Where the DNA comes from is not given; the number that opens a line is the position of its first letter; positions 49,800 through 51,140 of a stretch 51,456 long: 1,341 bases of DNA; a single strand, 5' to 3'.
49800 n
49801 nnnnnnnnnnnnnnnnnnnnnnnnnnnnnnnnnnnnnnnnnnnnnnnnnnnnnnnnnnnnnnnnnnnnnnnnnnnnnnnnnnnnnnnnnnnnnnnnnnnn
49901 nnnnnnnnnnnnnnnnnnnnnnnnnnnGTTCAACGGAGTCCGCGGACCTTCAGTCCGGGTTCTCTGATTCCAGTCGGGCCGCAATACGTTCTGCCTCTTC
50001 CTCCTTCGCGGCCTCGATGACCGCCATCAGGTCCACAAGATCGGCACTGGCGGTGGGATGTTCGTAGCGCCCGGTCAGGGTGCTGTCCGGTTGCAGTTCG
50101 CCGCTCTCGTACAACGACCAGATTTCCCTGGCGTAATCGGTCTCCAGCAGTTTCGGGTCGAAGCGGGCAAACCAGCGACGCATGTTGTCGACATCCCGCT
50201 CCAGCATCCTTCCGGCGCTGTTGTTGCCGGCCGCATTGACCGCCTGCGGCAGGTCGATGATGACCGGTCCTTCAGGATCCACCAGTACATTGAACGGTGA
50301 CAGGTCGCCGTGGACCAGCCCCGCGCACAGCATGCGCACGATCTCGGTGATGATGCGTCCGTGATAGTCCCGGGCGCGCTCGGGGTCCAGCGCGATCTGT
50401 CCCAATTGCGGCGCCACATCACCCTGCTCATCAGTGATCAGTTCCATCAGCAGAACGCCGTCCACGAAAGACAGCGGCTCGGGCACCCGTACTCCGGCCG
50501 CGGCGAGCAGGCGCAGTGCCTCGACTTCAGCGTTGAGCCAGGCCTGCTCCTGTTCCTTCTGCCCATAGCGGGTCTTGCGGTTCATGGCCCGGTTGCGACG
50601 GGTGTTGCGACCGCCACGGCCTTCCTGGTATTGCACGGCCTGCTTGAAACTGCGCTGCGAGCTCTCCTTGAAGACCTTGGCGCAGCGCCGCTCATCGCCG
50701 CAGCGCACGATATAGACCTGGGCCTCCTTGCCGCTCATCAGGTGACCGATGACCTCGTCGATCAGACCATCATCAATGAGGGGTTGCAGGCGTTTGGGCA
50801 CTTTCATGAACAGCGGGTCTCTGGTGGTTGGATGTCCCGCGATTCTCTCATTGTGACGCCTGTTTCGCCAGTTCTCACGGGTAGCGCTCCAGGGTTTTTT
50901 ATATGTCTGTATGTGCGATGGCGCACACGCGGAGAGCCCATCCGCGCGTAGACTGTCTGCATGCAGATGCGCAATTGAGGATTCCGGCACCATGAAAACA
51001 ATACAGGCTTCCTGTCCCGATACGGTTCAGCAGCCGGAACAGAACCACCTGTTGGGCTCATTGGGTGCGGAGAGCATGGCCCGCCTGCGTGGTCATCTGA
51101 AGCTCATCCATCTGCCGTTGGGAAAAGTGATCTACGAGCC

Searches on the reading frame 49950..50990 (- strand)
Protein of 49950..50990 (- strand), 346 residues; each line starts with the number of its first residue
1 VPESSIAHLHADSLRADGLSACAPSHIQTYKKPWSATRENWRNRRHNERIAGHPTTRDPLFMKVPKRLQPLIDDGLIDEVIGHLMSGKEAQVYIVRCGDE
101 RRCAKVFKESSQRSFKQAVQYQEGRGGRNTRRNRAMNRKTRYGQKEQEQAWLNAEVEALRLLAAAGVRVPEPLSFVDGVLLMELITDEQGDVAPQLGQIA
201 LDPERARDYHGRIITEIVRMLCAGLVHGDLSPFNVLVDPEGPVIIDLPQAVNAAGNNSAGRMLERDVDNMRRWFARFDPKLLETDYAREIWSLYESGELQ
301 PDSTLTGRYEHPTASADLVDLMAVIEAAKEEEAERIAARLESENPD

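Call 72: search_protein_families(library=pfam, proteins=[window:49950-50990:-], max_evalue=0.0001)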
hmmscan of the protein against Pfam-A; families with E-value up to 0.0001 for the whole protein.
window:49950-50990:- (346 aa): 4 families
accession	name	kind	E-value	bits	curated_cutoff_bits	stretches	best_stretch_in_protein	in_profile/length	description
PF01163.29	RIO1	-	1.3e-39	136.2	22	1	91-282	1-182/187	RIO domain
PF01636.29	APH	-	6.3e-07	29.8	23.2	0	223-250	168-197/239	Phosphotransferase enzyme family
PF06293.20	Kdo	-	6.4e-06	26.2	21.3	1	104-287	8-201/207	Lipopolysaccharide kinase (Kdo/WaaP) family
PF19974.5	TCAD9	-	8.4e-05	22.3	40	0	122-246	244-320/429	Ternary complex associated domain 9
